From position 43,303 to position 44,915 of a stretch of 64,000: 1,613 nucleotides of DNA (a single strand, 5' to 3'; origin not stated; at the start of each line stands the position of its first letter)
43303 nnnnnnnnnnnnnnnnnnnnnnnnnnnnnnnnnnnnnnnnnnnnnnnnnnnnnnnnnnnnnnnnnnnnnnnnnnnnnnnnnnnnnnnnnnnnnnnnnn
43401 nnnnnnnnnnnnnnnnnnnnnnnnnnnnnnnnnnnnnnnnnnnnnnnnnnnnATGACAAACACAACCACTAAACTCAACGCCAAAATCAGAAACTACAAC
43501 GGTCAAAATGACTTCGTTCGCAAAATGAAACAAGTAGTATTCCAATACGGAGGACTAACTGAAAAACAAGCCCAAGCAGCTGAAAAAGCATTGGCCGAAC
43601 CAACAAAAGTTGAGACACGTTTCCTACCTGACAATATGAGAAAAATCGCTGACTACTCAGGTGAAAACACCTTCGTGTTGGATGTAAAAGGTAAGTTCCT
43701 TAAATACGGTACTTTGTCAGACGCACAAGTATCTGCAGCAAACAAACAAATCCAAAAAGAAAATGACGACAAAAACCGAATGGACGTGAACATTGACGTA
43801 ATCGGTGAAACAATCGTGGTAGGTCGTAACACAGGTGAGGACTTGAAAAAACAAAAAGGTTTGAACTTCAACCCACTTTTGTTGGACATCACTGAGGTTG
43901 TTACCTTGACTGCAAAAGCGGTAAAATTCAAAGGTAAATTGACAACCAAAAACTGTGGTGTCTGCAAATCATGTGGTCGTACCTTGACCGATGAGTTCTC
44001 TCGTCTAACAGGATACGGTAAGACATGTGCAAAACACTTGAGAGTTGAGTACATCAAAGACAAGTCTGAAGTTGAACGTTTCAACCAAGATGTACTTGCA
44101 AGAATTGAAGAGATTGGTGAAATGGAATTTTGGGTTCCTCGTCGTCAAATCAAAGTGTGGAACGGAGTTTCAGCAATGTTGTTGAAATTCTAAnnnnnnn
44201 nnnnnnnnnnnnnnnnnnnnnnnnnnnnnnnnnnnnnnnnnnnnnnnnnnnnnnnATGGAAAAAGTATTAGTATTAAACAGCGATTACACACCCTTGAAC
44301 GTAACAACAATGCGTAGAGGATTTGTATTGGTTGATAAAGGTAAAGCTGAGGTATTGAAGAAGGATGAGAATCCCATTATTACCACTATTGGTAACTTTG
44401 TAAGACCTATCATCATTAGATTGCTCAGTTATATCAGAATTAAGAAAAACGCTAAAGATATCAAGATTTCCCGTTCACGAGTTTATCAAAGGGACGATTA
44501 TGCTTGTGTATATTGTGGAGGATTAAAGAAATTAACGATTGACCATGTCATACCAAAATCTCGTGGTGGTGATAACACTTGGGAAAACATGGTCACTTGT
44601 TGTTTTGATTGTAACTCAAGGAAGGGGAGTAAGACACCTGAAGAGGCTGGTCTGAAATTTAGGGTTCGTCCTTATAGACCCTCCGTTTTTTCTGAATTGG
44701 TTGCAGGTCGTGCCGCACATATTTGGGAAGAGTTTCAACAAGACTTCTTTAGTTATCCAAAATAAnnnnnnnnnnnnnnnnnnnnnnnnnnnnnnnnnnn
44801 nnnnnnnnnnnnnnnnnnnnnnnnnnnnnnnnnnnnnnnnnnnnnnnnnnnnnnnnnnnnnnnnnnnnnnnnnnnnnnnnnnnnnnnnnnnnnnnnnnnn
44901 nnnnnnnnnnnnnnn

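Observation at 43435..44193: Early gene with host high-expression codon usage, internal duplication and zinc ribbon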

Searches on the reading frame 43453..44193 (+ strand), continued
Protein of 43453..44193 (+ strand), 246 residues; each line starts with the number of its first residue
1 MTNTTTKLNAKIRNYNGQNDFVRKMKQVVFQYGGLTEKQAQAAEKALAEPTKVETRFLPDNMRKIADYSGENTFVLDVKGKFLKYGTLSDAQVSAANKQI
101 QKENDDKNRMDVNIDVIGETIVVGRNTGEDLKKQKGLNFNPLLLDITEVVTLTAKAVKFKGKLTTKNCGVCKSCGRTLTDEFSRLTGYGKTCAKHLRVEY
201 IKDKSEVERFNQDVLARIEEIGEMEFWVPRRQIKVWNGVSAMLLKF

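Call 83: find_encoding_contigs(protein=window:43453-44193:+, flank=1000, max_places=3)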
Protein window:43453-44193:+ (246 aa): 24 contigs read that carry it; 3 places shown.
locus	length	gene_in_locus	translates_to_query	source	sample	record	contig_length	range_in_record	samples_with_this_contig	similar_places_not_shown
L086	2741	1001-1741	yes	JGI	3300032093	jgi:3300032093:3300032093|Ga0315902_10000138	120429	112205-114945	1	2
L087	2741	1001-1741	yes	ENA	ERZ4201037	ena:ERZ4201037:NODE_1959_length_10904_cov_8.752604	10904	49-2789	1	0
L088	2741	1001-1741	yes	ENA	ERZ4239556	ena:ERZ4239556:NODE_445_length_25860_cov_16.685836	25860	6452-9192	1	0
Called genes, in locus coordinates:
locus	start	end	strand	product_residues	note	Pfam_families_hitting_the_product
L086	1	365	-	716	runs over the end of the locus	-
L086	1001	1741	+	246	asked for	PF19474:DUF6011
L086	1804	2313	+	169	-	PF01844:HNH, PF13395:HNH_4, PF14279:HNH_5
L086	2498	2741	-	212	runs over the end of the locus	-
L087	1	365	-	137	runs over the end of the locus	?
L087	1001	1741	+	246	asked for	PF19474:DUF6011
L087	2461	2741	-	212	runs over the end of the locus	-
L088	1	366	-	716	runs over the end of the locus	-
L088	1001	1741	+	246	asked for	PF19474:DUF6011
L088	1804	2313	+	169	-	PF01844:HNH, PF13395:HNH_4, PF14279:HNH_5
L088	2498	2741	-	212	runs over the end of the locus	-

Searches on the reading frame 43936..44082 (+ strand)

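Call 69: search_protein_families(library=pfam, proteins=[window:43936-44082:+], max_evalue=10)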
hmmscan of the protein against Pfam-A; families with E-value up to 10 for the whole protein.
seq(49 aa): 1 family
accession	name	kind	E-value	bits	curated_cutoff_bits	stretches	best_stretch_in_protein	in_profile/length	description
PF19474.4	DUF6011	-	4e-09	36.3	26.6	1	8-36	9-37/37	Family of unknown function (DUF6011)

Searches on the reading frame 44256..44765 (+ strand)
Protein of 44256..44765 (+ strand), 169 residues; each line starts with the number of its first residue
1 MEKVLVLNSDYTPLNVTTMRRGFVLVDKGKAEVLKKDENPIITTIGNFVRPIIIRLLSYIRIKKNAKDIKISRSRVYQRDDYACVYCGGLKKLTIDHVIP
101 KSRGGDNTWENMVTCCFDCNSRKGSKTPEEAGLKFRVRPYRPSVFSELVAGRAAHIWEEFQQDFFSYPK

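Call 7: search_protein_families(library=pfam, proteins=[window:44256-44765:+], max_evalue=1)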
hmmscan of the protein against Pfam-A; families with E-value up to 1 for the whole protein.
window:44256-44765:+ (169 aa): 3 families
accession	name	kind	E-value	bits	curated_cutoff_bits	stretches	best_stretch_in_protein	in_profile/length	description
PF14279.12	HNH_5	-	2.2e-15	56.7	27.5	1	84-133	1-53/56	HNH endonuclease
PF01844.29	HNH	-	7.1e-14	52.1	21.4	1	84-126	1-47/47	HNH endonuclease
PF13395.12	HNH_4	-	1.2e-08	35.3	22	1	91-128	16-53/54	HNH endonuclease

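Call 8: search_protein_families(library=phrogs, proteins=[window:44256-44765:+], max_evalue=1)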
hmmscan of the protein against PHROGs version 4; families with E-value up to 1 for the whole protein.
window:44256-44765:+ (169 aa): 51 families (the best 25 are shown)
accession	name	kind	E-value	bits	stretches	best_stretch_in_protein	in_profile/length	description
phrog_16726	-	DNA, RNA and nucleotide metabolism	8.1e-41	141.7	1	2-160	28-178/308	HNH endonuclease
phrog_2118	-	DNA, RNA and nucleotide metabolism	4.9e-19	70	1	67-137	162-235/301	HNH endonuclease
phrog_8660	-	DNA, RNA and nucleotide metabolism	2.5e-18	67.9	1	59-137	102-190/196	HNH endonuclease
phrog_1271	-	DNA, RNA and nucleotide metabolism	1.3e-15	58.6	1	55-131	247-323/361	HNH endonuclease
phrog_1035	-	DNA, RNA and nucleotide metabolism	2.2e-15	58.2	1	61-134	136-221/271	endonuclease VII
phrog_14314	-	DNA, RNA and nucleotide metabolism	2.4e-15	58.5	1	73-129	8-67/252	HNH endonuclease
phrog_2214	-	DNA, RNA and nucleotide metabolism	7e-15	56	1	70-128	182-241/429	HNH endonuclease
phrog_9545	-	DNA, RNA and nucleotide metabolism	2.7e-14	54.3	1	65-142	100-184/206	HNH endonuclease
phrog_589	-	DNA, RNA and nucleotide metabolism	5e-14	53.4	1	73-130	83-145/179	HNH endonuclease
phrog_7785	-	DNA, RNA and nucleotide metabolism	6e-13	50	1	73-130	62-119/147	HNH endonuclease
phrog_338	-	DNA, RNA and nucleotide metabolism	2.3e-12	47.9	1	65-139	200-267/340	HNH endonuclease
phrog_6050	-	DNA, RNA and nucleotide metabolism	4.7e-12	46.4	1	69-128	299-362/402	HNH endonuclease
phrog_144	-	DNA, RNA and nucleotide metabolism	4.9e-12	46.9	1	70-127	73-136/175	HNH endonuclease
phrog_5718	-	DNA, RNA and nucleotide metabolism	1.1e-11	45.4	1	65-139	112-189/394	HNH endonuclease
phrog_16986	-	unknown function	9.7e-11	42.7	1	70-126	9-68/248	-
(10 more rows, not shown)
